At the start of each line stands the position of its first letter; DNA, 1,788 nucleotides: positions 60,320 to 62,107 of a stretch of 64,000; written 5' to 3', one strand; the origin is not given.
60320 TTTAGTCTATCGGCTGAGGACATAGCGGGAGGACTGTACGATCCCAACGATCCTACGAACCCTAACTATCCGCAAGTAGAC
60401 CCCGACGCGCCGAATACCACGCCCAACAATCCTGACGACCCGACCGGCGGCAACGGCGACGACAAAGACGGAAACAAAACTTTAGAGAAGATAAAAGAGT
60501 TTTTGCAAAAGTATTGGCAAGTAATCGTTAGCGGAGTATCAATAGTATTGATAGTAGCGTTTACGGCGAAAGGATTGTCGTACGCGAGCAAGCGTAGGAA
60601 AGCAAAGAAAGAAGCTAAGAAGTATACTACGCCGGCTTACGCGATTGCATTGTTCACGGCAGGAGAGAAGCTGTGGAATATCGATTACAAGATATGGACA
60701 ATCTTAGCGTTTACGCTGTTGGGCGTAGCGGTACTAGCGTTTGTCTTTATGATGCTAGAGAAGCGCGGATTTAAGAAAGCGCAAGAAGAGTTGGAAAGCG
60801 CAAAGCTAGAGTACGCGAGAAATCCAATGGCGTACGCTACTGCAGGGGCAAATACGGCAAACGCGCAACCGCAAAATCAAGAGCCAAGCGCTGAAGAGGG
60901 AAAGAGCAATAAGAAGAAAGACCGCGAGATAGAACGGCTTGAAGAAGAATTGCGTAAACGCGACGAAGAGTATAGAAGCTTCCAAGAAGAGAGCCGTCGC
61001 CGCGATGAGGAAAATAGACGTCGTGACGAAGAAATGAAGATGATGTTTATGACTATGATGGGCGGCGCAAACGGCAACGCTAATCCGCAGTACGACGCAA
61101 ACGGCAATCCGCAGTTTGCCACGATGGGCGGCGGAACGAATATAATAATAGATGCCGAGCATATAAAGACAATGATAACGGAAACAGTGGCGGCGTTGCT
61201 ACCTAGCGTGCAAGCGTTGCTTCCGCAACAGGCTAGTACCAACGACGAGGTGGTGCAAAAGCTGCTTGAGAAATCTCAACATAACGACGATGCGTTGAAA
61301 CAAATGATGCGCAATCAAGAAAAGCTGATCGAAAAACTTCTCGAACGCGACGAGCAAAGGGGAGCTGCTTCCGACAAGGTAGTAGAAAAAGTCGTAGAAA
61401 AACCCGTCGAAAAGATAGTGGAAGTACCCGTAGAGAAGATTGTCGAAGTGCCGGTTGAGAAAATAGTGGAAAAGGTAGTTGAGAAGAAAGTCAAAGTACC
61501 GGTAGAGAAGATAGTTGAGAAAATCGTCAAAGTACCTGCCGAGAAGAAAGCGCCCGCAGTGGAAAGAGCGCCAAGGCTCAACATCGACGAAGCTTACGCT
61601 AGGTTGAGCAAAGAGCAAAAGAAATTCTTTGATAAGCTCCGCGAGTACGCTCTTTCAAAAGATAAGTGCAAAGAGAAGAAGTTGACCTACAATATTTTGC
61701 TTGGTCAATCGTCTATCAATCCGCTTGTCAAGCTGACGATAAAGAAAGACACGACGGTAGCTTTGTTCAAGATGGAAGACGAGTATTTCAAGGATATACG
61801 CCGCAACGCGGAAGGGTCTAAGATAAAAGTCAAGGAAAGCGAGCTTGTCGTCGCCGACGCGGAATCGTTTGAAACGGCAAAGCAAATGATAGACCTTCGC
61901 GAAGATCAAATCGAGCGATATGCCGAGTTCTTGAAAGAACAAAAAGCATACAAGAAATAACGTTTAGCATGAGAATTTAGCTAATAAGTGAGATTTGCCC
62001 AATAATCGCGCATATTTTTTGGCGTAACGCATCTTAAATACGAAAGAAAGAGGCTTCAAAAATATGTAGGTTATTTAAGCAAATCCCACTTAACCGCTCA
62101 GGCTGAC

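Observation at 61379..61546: Alveolin-like EKIVEVP / xVEK tetrapeptide repeats in a bacterial membrane protein tail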

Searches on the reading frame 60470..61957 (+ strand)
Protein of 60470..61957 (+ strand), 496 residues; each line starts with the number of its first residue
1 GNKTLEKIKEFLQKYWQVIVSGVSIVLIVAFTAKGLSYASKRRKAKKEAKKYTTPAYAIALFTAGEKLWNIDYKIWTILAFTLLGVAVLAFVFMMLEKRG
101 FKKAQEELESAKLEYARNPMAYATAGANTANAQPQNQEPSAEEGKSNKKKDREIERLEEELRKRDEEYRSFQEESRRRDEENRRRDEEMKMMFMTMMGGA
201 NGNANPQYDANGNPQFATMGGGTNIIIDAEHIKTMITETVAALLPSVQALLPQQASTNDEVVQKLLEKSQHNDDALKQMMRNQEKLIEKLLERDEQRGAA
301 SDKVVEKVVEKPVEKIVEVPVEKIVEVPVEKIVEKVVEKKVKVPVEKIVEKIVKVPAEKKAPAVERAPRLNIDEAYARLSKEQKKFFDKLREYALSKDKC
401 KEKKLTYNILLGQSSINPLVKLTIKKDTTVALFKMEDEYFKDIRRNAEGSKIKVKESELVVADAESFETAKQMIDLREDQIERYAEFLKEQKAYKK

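Call 4: search_protein_families(library=pfam, proteins=[window:60470-61957:+], max_evalue=1)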
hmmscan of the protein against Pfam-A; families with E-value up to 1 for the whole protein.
window:60470-61957:+ (496 aa): 10 families
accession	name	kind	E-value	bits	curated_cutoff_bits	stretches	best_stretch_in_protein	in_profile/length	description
PF06785.16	UPF0242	-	7.6e-05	23.3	33.5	1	73-183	30-121/194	Uncharacterised protein family (UPF0242) N-terminus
PF22251.1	PFF1_TM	-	7.9e-05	22.8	32.3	1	76-181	100-205/300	Vacuolar membrane protease, transmembrane domain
PF12314.13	IMCp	-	0.0045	17.7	21.1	1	329-393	11-73/94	Inner membrane complex protein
PF11671.13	Apis_Csd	-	0.012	16.1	25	1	146-212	2-69/146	Complementary sex determiner protein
PF11877.13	DUF3397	-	0.054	14.1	25.9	1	26-94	11-78/112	Protein of unknown function (DUF3397)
PF16212.11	PhoLip_ATPase_C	-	0.074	13.2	28.3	1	13-96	113-197/251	Phospholipid-translocating P-type ATPase C-terminal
PF14316.11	DUF4381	-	0.1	13.3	27.2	0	76-120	21-66/145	Domain of unknown function (DUF4381)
PF06237.18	SLC52_ribofla_tr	-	0.17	11.3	27.9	0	70-149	189-257/429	Solute carrier family 52, riboflavin transporter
PF04145.20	Ctr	-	0.35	11.8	25.3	1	79-160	25-88/151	Ctr copper transporter family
PF05456.16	eIF_4EBP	-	0.62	10.4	24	1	215-279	39-103/117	Eukaryotic translation initiation factor 4E binding protein (EIF4EBP)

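Call 8: find_homologous_proteins(query=window:60470-61957:+, max_evalue=0.001)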
Query window:60470-61957:+ (496 aa): 1212 proteins with E <= 0.001 among 8000 candidates; the best 120 are listed.
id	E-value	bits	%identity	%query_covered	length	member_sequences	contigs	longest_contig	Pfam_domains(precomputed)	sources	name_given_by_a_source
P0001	2.4e-188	645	94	69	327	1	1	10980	-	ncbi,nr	ncbi:MAG: hypothetical protein K2G37_01480, partial [Clostridia bacterium]|nr:hypothetical protein [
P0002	1.5e-174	600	62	100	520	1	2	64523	PF28544.1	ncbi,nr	ncbi:MAG: hypothetical protein K2G37_01695, partial [Clostridia bacterium]|nr:hypothetical protein [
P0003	6.7e-170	584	57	99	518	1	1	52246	-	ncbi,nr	ncbi:MAG: hypothetical protein K2N57_00005, partial [Clostridia bacterium]|nr:hypothetical protein [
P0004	3.3e-163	562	57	99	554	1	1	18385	-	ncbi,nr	ncbi:MAG: hypothetical protein K2N57_05470, partial [Clostridia bacterium]|nr:hypothetical protein [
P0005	1.9e-150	520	75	60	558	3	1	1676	-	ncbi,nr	ncbi:MAG: hypothetical protein K2G37_02340, partial [Clostridia bacterium]|nr:hypothetical protein [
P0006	2.2e-149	517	57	91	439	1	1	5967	-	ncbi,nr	ncbi:MAG: hypothetical protein K2G37_04535, partial [Clostridia bacterium]|nr:hypothetical protein [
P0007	1.0e-128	448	47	98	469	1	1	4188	-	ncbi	-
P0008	4.6e-122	427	46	99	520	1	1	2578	-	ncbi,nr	ncbi:MAG: hypothetical protein K2O95_02250, partial [Clostridia bacterium]|nr:hypothetical protein [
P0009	2.5e-121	424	46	57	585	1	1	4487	-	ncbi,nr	ncbi:MAG: hypothetical protein K2J89_05845, partial [Clostridia bacterium]|nr:hypothetical protein [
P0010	9.2e-121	422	43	99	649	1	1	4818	-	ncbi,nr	ncbi:MAG: hypothetical protein K2J89_03910, partial [Clostridia bacterium]|nr:hypothetical protein [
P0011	3.9e-120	420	50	55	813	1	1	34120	-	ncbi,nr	ncbi:MAG: hypothetical protein K2J89_01330, partial [Clostridia bacterium]|nr:hypothetical protein [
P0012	1.8e-119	418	43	22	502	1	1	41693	-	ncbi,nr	ncbi:MAG: hypothetical protein K2O35_04555, partial [Clostridia bacterium]|nr:hypothetical protein [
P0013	1.9e-119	418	42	63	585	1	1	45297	-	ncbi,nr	ncbi:MAG: hypothetical protein K2J89_01910, partial [Clostridia bacterium]|nr:hypothetical protein [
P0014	1.9e-118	415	44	57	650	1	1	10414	-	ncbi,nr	ncbi:MAG: hypothetical protein K2J89_00710, partial [Clostridia bacterium]|nr:hypothetical protein [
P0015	2.4e-117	411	46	99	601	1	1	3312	-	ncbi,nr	ncbi:MAG: hypothetical protein K2J89_01325, partial [Clostridia bacterium]|nr:hypothetical protein [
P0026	2.6e-106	375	29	63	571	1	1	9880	-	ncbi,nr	ncbi:MAG: hypothetical protein K2O35_01240, partial [Clostridia bacterium]|nr:hypothetical protein [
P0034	8.5e-102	360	39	99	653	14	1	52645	-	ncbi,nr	ncbi:MAG: hypothetical protein HFE33_05680, partial [Clostridia bacterium]|nr:hypothetical protein [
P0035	8.5e-102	360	37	24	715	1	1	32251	-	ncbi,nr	ncbi:MAG: hypothetical protein K2L70_03740, partial [Clostridia bacterium]|nr:hypothetical protein [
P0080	7.7e-93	330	50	62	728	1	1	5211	-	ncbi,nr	ncbi:MAG: hypothetical protein K2M75_00460 [Clostridia bacterium]|nr:hypothetical protein [Clostridi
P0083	1.0e-91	327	55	45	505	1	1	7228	-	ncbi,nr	ncbi:MAG: hypothetical protein HDT29_07540 [Clostridiales bacterium]|nr:hypothetical protein [Clostr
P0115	9.0e-85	304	44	57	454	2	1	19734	-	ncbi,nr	ncbi:MAG: hypothetical protein HDT29_01165 [Clostridiales bacterium]|nr:hypothetical protein [Clostr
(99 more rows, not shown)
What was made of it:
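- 56297..61960 (+): Gene for a 1887-aa giant surface protein. An alternative start at 56459 (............) gives 1833 aa. More than 1,200 tail homologs (call 8).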

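Call 11: search_protein_families(library=pfam, proteins=[P0002, P0003, P0004, P0012, P0026, P0034, P0035, P0080, P0083, P0115], max_evalue=0.1)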
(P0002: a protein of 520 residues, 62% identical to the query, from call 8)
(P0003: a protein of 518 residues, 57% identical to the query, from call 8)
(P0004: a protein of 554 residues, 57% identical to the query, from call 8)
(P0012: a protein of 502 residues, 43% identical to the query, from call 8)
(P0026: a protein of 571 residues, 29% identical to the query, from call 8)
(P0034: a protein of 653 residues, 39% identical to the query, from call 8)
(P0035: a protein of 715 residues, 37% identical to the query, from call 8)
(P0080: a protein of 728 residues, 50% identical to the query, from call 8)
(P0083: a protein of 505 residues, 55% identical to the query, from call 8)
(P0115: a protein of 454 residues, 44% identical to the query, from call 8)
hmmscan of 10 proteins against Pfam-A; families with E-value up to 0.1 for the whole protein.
P0002 (520 aa): 4 families
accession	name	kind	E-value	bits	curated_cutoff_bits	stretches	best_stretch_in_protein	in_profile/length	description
PF16941.11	CymA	-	0.013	15.2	27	0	455-496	276-320/341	Putative cyclodextrin porin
PF12314.13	IMCp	-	0.017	15.9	21.1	0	333-381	11-61/94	Inner membrane complex protein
PF20403.5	DUF6693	-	0.043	14.4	31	0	125-154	17-45/104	Family of unknown function (DUF6693)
PF09991.14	DUF2232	-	0.047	13.3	27.8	0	227-298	86-160/290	Predicted membrane protein (DUF2232)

P0003 (518 aa): 0 families

P0004 (554 aa): 4 families
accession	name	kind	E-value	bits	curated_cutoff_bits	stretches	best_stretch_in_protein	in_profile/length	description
PF20070.4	DUF6466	-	0.011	16.6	25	1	242-318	44-121/146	Family of unknown function (DUF6466)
PF01956.21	EMC3_TMCO1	-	0.016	15.4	27.1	0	115-200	9-94/169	Integral membrane protein EMC3/TMCO1-like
PF06553.17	BNIP3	-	0.019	15.1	26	1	246-321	24-100/184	BNIP3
PF22251.1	PFF1_TM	-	0.038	14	32.3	1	118-185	101-169/300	Vacuolar membrane protease, transmembrane domain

P0012 (502 aa): 3 families
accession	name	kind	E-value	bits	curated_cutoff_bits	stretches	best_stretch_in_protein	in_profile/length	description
PF20282.3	CTD6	-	0.0069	17.2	26.4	1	91-134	27-70/130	C-terminal domain 6 of the ABC-three component (ABC-3C) systems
PF03127.19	GAT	-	0.043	14.5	31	0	241-276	21-59/77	GAT domain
PF18935.5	DUF5683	-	0.058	13.8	26.7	1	67-139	31-98/151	Family of unknown function (DUF5683)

P0026 (571 aa): 4 families
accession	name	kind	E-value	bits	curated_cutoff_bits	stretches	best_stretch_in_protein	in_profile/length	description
PF01034.25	Syndecan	-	0.0057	17.1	25.2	1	141-185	11-53/64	Syndecan domain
PF08811.16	DUF1800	-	0.047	13.3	26.1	1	269-347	212-296/419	Protein of unknown function (DUF1800)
PF06996.16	T6SS_TssG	-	0.066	12.9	24.6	0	326-376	155-205/304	Type VI secretion, TssG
PF14104.11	DUF4277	-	0.078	13.8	25.4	0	287-324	61-98/109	Domain of unknown function (DUF4277)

P0034 (653 aa): 3 families
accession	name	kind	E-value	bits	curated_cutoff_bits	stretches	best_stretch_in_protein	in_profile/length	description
PF16118.10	DUF4834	-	0.0058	18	27.8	1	191-267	10-89/99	Domain of unknown function (DUF4834)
PF13701.12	DDE_Tnp_1_4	-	0.019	13.6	34.7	1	387-480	36-128/435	Transposase DDE domain group 1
PF02487.23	CLN3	-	0.023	14.2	31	1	174-278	131-239/395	CLN3 protein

P0035 (715 aa): 3 families
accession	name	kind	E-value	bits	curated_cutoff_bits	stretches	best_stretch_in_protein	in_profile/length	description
PF19554.4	DUF6077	-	0.005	16.1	27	1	240-348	2-108/354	Family of unknown function (DUF6077)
PF18887.5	MBG_3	-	0.0054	17.2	25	0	66-84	37-55/72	MBG domain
PF18676.6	MBG_2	-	0.068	14.2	25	0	31-92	16-64/72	MBG domain (YGX type)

P0080 (728 aa): 15 families
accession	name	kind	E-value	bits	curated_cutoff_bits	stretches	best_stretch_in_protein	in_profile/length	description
PF14333.11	DUF4389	-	0.01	16.2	25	0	325-351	18-44/76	Domain of unknown function (DUF4389)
PF01925.25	TauE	-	0.016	15.3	32.6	1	305-391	66-146/237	Sulfite exporter TauE/SafE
PF02687.27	FtsX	-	0.017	15.6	25.5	1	274-351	56-117/120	FtsX-like permease C-terminal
PF14575.11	EphA2_TM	-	0.024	15.7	28.9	0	327-369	5-47/74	Ephrin type-A receptor 2 transmembrane domain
PF07690.21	MFS_1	-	0.025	14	33.4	1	272-345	150-226/347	Major Facilitator Superfamily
PF11755.13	DUF3311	-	0.031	14.8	30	0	316-355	23-58/61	Protein of unknown function (DUF3311)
PF10318.15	7TM_GPCR_Srh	-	0.038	13.5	26.3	1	271-351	129-211/302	Serpentine type 7TM GPCR chemoreceptor Srh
PF06695.16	Sm_multidrug_ex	-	0.055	14.5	30.7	1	311-383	5-77/121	Putative small multi-drug export protein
PF10864.13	DUF2663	-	0.058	14.2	25.2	0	290-370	40-98/127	Protein of unknown function (DUF2663)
PF00324.27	AA_permease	-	0.061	12.4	24.6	1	263-342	347-427/470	Amino acid permease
PF06679.17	DUF1180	-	0.071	14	27.7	0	327-358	103-134/167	Membrane protein FAM174-like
PF13347.12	MFS_2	-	0.082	11.9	27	0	318-392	164-242/427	MFS/sugar transport protein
PF03606.21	DcuC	-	0.091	11.7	23.1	0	322-374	194-249/461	C4-dicarboxylate anaerobic carrier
PF20990.2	DUF2207_C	-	0.094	12.8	33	0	266-358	135-197/247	Predicted membrane protein (DUF2207) C-terminal domain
PF00370.27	FGGY_N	-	0.094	12.7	28.8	0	450-527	50-125/245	FGGY family of carbohydrate kinases, N-terminal domain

P0083 (505 aa): 2 families
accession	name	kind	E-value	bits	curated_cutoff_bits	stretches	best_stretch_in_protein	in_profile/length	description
PF08016.18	PKD_channel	-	0.078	12.8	22.4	0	39-98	42-101/225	Polycystin cation channel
PF17784.7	Sulfotransfer_4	-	0.083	13.2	22.8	0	127-205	117-197/215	Sulfotransferase domain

P0115 (454 aa): 2 families
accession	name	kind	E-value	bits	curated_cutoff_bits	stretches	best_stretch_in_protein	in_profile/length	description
PF21980.2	MksE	-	0.0098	16.7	27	1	139-208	79-145/163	Condensin complex protein MksE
PF02439.20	Adeno_E3_CR2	-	0.024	14.8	36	1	37-60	2-25/38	Adenovirus E3 region protein CR2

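Call 25: predict_structure(alignment_id=A1)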
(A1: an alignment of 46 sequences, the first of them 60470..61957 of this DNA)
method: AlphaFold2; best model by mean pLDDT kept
length: 496 residues; sequences in the alignment: 46
mean_pLDDT: 58.9   pTM: 0.29
mean pLDDT of the five models: 58.9, 54.8, 53.2, 53.0, 52.0
residues with pLDDT >= 90: 26; 70-90: 136; 50-70: 149; < 50: 185
segments of 3 or more residues with pLDDT < 50: 49-66, 130-136, 200-230, 243-260, 265-273, 296-326, 328-334, 336-371, 404-416, 422-428
pLDDT, mean of each block of 10 residues (from residue 1): 77 77 75 71 53 35 48 69 75 77 74 69 59 50 73 89 91 91 91 74 43 39 36 52 41 34 47 57 69 52 34 39 42 41 38 36 40 61 71 68 50 44 48 55 57 57 69 70 72 72
secondary structure, 60 per line:
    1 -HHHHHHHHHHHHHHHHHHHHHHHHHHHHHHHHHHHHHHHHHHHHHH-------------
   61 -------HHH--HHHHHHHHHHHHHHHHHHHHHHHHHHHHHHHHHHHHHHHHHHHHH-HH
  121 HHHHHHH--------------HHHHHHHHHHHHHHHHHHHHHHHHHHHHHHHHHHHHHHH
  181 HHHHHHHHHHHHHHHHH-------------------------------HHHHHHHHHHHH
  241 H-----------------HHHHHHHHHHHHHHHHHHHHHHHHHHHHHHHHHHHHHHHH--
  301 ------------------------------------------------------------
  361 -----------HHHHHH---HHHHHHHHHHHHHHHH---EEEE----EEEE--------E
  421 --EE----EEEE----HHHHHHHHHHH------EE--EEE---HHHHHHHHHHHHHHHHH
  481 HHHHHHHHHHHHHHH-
elements in order: H2-47 H73-117 H119-127 H142-197 H229-241 H259-298 H372-377 H381-396 E400-403 E408-411 E429-432 H437-447 E458-460 H464-495
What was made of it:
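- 60920..61066 (+): Highly charged helix (RRDEE-rich) ending in the conserved Met-rich motif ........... (61034-61066). AF2 helix with pLDDT of about 90 (call 25).
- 61196..61249 (+): Conserved linear motif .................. AF2 pLDDT below 50 (call 25).
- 61250..61378 (+): Helical, coiled-coil-like segment of variable length that precedes the repeats. AF2 helix at tail residues 259-298 (call 25).
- AF2 on the monomer gives coil with pLDDT 34-42 (call 25). The monomer model is simply low-confidence coil (call 25). The AF2 model is coil with pLDDT below 45 (call 25).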

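Call 27: search_protein_families(library=pfam, alignment_id=A1, max_evalue=0.05)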
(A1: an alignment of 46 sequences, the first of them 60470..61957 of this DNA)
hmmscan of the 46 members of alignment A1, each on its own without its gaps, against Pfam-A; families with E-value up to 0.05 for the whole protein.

A. member 1, window:60470-61957:+ (496 aa): 4 families
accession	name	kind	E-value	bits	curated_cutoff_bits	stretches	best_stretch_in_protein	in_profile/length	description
PF06785.16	UPF0242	-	7.6e-05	23.3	33.5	1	73-183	30-121/194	Uncharacterised protein family (UPF0242) N-terminus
PF22251.1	PFF1_TM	-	7.9e-05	22.8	32.3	1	76-181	100-205/300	Vacuolar membrane protease, transmembrane domain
PF12314.13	IMCp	-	0.0045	17.7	21.1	1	329-393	11-73/94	Inner membrane complex protein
PF11671.13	Apis_Csd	-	0.012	16.1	25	1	146-212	2-69/146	Complementary sex determiner protein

B. families by the number of members that match (of 46 scanned): 73 families (the first 25 are shown)
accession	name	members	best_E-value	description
PF14575.11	EphA2_TM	8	0.0037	Ephrin type-A receptor 2 transmembrane domain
PF16118.10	DUF4834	7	0.0012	Domain of unknown function (DUF4834)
PF03127.19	GAT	4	0.00067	GAT domain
PF01956.21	EMC3_TMCO1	4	0.0039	Integral membrane protein EMC3/TMCO1-like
PF01496.24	V_ATPase_I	3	0.0027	V-type ATPase 116kDa subunit family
PF12314.13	IMCp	3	0.0045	Inner membrane complex protein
PF18887.5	MBG_3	3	0.0054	MBG domain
PF06785.16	UPF0242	2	7.6e-05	Uncharacterised protein family (UPF0242) N-terminus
PF22251.1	PFF1_TM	2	7.9e-05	Vacuolar membrane protease, transmembrane domain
PF04791.21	LMBR1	2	0.00018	LMBR1-like membrane protein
PF02487.23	CLN3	2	0.0041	CLN3 protein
PF19554.4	DUF6077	2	0.005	Family of unknown function (DUF6077)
PF10864.13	DUF2663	2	0.0065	Protein of unknown function (DUF2663)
PF20282.3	CTD6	2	0.0069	C-terminal domain 6 of the ABC-three component (ABC-3C) systems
PF14316.11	DUF4381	2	0.0093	Domain of unknown function (DUF4381)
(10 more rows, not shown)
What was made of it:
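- IMCp is below the gathering score in all 46 members tested (call 27).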

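Call 40: find_encoding_contigs(protein=P0002, flank=6000, max_places=3)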
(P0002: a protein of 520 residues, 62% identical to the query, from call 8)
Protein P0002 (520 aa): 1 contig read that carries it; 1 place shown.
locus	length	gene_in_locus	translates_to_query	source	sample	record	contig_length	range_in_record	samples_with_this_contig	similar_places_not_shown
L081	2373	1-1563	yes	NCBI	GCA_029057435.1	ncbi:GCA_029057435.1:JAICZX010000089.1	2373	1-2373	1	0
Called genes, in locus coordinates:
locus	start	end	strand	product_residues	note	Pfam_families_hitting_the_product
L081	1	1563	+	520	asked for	PF28544:Helical_needle (faint)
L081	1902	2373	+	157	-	PF09547:SpoIVA_ATPase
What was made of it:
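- Tried and rejected: The precomputed PF28544 'Helical_needle' on P0002 is only a faint hit (call 40).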

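Call 43: find_encoding_contigs(protein=P0001, flank=6000, max_places=3)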
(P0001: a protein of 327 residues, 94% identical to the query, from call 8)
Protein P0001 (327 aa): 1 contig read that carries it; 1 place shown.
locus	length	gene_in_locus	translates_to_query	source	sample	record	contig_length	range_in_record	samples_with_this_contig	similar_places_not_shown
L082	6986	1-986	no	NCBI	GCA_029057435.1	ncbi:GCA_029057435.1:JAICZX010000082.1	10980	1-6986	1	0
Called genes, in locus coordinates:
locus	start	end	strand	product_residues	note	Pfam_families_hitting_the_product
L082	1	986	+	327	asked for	?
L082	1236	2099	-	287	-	PF07786:HGSNAT_cat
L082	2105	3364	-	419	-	PF02403:Seryl_tRNA_N, PF00587:tRNA-synt_2b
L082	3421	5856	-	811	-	PF00133:tRNA-synt_1, PF09334:tRNA-synt_1g, PF13603:tRNA-synt_1_2, PF00133:tRNA-synt_1, PF08264:Anticodon_1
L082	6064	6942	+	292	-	PF02219:MTHFR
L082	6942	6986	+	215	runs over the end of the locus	-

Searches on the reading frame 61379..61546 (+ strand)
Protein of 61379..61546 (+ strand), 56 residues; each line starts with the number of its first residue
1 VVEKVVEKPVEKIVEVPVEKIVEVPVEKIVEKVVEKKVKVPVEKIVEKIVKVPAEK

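Call 4: search_protein_families(library=pfam, proteins=[window:61379-61546:+], max_evalue=1)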
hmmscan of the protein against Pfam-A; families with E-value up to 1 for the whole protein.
window:61379-61546:+ (56 aa): 2 families
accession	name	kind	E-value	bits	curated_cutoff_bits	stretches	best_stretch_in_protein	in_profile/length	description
PF12314.13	IMCp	-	0.0015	19.3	21.1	1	26-53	11-38/94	Inner membrane complex protein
PF20145.4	ARMET_N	-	0.93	10.3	26.9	0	21-38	68-85/96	ARMET, N-terminal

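Call 69: find_homologous_proteins(query=window:61379-61546:+, max_evalue=0.001)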
Query window:61379-61546:+ (56 aa): 8 proteins with E <= 0.001 among 3439 candidates.
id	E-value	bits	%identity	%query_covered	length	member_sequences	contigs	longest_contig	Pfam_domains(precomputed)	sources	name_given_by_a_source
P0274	6.4e-6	44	71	68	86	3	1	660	-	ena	-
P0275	4.2e-5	41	-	-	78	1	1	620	-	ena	-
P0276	4.8e-5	41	77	39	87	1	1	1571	-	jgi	-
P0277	5.5e-5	41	85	48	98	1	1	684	-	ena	-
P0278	8.1e-5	40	76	86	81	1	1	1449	-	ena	-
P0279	1.1e-4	40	60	86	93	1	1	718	-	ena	-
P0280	2.1e-4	39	91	59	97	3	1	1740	-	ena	-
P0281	9.6e-4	37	63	93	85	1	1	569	PF12314.14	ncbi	-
